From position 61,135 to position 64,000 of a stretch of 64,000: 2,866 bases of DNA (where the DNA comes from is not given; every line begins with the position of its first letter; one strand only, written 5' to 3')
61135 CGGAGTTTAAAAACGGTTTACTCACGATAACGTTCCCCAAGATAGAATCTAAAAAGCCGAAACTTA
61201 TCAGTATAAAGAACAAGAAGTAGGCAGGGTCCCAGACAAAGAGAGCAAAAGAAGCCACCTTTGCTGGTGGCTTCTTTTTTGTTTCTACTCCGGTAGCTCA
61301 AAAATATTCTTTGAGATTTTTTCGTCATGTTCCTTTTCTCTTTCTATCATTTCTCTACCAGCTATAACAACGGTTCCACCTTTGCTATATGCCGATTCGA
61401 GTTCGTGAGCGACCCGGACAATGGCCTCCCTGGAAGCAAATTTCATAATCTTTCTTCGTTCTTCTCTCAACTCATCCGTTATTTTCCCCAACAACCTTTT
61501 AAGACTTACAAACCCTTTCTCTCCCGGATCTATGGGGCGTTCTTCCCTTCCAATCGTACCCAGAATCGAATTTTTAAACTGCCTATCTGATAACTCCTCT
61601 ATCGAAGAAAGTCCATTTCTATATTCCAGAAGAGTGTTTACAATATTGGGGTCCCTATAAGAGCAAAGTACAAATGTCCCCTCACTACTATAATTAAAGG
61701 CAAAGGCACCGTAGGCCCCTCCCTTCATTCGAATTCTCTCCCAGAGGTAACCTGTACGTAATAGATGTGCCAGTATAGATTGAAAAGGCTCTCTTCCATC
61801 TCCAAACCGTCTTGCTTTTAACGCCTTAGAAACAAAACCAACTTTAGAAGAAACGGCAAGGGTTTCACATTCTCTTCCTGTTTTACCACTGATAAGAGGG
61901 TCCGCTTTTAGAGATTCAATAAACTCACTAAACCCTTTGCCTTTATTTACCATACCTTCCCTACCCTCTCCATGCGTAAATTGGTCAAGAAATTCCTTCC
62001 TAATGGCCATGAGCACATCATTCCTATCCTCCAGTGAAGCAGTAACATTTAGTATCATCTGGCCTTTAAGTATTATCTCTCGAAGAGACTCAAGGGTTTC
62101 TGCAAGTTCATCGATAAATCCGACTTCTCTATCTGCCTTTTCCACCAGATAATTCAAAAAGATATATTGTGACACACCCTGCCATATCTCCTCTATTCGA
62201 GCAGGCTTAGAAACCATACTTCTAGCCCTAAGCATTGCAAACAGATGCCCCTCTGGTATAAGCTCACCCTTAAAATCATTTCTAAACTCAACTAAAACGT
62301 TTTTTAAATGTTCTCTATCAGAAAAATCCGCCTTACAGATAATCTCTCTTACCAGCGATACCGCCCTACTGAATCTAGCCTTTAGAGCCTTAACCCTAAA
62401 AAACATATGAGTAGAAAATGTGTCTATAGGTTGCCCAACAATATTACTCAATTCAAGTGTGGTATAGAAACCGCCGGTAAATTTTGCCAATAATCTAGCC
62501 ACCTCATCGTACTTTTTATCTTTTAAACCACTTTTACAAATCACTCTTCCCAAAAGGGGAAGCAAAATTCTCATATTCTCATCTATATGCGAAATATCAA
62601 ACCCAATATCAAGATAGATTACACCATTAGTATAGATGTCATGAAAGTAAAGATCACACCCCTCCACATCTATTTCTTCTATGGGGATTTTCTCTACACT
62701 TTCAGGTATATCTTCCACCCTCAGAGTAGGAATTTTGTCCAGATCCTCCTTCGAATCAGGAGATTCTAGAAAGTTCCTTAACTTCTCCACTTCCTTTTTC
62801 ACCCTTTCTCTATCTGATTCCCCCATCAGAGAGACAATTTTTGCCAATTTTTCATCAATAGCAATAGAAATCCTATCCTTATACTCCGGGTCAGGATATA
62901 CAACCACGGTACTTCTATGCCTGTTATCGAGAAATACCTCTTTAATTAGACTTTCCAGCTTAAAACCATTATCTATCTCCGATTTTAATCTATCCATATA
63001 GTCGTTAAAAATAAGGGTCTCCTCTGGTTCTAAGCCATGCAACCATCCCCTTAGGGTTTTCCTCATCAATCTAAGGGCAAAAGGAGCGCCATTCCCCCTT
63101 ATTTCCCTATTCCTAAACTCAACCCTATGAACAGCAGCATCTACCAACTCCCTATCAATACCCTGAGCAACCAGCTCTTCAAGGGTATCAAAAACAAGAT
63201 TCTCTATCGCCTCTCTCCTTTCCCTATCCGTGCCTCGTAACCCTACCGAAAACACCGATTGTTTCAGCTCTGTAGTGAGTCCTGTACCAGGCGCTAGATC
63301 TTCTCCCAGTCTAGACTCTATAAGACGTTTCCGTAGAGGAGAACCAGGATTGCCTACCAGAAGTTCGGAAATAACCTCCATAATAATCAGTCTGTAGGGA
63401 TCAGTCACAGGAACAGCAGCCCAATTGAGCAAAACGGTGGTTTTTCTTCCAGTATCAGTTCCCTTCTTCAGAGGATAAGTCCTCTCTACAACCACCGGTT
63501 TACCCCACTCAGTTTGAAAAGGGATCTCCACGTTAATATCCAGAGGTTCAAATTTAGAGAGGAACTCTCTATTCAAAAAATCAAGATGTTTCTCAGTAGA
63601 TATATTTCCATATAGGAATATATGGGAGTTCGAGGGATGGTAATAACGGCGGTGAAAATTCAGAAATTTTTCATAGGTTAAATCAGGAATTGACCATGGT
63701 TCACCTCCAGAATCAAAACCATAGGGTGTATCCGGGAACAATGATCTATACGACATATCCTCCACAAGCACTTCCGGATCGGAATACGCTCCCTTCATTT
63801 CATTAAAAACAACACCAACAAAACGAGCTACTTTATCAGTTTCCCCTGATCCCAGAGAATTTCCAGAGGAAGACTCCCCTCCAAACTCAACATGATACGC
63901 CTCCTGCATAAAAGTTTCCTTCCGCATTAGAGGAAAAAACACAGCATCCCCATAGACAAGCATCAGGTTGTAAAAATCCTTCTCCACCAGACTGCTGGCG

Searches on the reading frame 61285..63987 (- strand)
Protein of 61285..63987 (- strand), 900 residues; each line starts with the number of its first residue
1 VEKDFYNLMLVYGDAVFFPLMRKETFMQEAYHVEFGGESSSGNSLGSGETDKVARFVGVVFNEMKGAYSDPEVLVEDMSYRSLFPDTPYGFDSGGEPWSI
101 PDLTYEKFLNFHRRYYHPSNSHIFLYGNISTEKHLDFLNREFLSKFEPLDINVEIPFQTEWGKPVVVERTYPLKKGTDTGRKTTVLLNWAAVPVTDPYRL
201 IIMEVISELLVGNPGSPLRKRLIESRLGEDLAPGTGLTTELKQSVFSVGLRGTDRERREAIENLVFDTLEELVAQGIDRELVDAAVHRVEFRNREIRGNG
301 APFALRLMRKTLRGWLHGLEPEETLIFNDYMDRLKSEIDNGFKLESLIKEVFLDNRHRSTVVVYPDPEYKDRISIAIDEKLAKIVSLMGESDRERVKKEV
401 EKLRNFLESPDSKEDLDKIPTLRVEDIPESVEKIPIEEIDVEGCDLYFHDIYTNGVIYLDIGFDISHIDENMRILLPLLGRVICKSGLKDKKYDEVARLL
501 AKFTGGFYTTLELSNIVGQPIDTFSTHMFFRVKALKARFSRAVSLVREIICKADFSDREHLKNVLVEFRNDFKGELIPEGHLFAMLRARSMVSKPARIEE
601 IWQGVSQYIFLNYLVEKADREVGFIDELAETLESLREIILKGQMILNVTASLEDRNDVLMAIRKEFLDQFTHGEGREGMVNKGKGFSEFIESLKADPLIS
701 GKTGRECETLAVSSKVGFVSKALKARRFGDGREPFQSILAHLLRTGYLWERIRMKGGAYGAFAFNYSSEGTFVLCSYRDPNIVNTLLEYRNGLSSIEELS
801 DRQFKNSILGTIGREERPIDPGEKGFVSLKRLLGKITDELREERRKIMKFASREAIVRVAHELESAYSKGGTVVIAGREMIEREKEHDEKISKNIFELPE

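Call 58: search_protein_families(library=pfam, proteins=[window:61285-63987:-], max_evalue=0.00001)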
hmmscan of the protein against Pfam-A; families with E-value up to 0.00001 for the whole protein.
window:61285-63987:- (900 aa): 3 families
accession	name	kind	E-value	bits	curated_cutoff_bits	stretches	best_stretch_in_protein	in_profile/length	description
PF08367.16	M16C_assoc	-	6e-55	186.6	25.3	1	365-614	3-252/252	Peptidase M16C associated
PF05193.26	Peptidase_M16_C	-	2.1e-30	106.4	23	1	102-287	1-179/181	Peptidase M16 inactive domain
PF22516.1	PreP_C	-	2.1e-25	89.7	27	1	708-876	2-171/173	PreP C-terminal domain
